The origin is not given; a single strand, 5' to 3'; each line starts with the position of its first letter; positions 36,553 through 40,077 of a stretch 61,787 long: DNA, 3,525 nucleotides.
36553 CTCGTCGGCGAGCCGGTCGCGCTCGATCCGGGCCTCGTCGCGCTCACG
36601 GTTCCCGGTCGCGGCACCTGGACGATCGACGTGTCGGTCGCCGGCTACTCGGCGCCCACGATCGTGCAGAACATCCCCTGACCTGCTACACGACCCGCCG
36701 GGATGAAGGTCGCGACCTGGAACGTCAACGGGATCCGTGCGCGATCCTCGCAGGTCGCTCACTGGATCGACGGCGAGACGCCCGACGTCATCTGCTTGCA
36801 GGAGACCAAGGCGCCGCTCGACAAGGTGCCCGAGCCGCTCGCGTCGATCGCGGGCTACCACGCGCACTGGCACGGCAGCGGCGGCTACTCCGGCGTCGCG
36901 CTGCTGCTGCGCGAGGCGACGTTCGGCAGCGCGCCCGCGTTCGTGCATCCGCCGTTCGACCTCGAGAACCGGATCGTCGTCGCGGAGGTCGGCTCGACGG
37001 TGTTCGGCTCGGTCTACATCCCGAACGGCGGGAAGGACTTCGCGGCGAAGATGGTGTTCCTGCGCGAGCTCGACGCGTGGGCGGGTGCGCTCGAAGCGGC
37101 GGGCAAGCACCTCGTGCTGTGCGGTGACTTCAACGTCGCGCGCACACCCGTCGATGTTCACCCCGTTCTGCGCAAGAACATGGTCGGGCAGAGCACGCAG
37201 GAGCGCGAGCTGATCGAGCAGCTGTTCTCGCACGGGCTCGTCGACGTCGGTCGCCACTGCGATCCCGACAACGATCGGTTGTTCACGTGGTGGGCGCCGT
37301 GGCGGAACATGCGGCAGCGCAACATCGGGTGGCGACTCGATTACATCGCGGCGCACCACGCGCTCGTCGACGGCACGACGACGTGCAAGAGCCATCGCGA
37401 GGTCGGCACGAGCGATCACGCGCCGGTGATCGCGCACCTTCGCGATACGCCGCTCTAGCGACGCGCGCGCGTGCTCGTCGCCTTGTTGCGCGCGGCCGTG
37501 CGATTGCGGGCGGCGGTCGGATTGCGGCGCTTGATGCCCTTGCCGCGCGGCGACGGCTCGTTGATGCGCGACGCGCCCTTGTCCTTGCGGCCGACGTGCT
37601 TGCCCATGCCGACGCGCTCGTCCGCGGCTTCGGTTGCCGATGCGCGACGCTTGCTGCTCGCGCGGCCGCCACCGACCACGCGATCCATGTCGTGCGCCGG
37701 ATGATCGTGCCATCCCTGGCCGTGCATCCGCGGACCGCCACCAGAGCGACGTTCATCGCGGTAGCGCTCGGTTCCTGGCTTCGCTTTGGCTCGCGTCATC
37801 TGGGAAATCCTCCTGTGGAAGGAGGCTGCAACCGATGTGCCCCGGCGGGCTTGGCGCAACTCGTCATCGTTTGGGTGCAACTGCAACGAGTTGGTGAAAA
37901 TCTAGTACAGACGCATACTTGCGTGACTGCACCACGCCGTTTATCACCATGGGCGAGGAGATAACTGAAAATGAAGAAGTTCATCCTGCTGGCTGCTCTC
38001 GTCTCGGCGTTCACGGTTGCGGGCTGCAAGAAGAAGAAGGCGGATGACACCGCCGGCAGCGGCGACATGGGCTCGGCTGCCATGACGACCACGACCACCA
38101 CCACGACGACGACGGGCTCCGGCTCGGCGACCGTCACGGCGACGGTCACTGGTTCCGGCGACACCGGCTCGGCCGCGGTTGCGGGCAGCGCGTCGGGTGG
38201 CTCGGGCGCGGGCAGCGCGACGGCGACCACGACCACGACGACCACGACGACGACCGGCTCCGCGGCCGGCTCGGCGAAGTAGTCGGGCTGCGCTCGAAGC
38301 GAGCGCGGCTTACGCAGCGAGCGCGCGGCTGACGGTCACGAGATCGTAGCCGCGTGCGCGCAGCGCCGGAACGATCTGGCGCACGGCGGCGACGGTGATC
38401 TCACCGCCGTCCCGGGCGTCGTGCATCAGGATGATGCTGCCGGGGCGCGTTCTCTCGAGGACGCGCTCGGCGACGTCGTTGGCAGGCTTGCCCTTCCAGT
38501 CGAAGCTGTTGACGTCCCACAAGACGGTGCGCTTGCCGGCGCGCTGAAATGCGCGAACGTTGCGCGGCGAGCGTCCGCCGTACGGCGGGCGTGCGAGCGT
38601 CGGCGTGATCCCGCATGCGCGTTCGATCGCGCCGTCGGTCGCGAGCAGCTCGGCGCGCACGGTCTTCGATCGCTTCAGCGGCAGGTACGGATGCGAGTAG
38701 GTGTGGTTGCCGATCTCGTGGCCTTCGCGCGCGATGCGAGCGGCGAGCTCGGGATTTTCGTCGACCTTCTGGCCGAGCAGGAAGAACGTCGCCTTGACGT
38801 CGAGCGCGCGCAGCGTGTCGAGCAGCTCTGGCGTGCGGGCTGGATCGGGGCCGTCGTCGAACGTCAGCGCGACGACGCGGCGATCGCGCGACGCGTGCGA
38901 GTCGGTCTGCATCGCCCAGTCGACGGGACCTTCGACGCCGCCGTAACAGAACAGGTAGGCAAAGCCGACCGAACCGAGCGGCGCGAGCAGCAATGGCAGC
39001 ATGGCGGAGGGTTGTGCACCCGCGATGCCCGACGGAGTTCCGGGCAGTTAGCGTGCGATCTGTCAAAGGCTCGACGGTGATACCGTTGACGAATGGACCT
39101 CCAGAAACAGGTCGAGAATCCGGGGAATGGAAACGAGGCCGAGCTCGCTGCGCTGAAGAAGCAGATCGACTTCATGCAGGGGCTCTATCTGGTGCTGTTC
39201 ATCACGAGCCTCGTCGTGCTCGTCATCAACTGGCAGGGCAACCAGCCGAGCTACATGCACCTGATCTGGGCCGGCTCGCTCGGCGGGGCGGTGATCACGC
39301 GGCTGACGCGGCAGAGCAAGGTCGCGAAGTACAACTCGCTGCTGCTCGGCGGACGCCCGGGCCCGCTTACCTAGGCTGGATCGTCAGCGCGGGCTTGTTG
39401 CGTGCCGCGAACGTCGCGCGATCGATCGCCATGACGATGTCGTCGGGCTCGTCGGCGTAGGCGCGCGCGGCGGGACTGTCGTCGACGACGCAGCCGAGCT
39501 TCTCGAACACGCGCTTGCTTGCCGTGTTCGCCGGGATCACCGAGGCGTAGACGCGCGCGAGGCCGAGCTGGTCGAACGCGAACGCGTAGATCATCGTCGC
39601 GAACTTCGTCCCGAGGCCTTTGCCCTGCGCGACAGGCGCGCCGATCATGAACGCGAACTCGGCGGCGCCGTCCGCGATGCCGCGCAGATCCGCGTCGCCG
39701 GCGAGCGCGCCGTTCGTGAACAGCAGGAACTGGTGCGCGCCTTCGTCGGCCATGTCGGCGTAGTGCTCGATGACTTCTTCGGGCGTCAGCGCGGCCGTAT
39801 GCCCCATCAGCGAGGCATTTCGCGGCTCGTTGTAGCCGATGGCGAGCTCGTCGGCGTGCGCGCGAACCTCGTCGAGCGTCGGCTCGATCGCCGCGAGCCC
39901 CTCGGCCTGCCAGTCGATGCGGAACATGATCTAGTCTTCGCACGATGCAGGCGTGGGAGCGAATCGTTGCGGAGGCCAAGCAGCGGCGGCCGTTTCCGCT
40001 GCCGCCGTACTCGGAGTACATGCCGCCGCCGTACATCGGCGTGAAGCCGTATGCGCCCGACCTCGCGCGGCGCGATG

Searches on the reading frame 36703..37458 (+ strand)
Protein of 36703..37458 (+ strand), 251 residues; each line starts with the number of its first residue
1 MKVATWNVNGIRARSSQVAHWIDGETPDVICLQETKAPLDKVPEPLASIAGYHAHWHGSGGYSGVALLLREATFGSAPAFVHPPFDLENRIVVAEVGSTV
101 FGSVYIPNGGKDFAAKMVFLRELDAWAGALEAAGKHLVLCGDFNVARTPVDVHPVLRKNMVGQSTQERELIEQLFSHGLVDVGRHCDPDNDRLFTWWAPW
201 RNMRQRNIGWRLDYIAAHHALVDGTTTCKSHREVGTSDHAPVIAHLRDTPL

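Call 41: search_protein_families(library=pfam, proteins=[window:36703-37458:+], max_evalue=0.001)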
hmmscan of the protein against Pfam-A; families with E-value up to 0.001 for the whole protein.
window:36703-37458:+ (251 aa): 1 family
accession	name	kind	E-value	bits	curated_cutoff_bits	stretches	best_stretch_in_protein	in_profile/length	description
PF03372.29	Exo_endo_phos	-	6.1e-29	101.7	24.5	1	4-239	1-225/225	Endonuclease/Exonuclease/phosphatase family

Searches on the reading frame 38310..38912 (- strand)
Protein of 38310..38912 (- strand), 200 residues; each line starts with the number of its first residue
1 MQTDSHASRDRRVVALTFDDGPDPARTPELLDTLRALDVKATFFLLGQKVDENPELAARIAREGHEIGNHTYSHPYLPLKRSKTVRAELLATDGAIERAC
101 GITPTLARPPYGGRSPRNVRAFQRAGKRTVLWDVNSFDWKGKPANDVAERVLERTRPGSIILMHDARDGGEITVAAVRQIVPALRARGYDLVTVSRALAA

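Call 41: search_protein_families(library=pfam, proteins=[window:38310-38912:-], max_evalue=0.001)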
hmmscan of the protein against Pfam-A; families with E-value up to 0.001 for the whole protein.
window:38310-38912:- (200 aa): 1 family
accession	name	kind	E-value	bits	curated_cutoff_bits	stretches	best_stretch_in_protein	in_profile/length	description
PF01522.26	Polysacc_deac_1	-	9.4e-39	132.6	23.1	1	9-129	4-123/124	Polysaccharide deacetylase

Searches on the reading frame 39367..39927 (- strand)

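Call 41: search_protein_families(library=pfam, proteins=[window:39367-39927:-], max_evalue=0.001)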
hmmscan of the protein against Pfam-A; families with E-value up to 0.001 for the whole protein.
window:39367-39927:- (186 aa): 4 families
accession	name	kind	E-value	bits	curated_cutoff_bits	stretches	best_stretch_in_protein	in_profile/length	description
PF13302.13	Acetyltransf_3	-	4.4e-16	60.3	25.4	1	23-146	10-137/138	Acetyltransferase (GNAT) domain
PF00583.31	Acetyltransf_1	-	2.8e-09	37.7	20.7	1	47-145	16-115/116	Acetyltransferase (GNAT) family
PF13523.12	Acetyltransf_8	-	2.9e-06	27.4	27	1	33-148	14-139/145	Acetyltransferase (GNAT) domain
PF13420.13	Acetyltransf_4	-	2.8e-05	24.6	24.3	1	50-145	38-133/155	Acetyltransferase (GNAT) domain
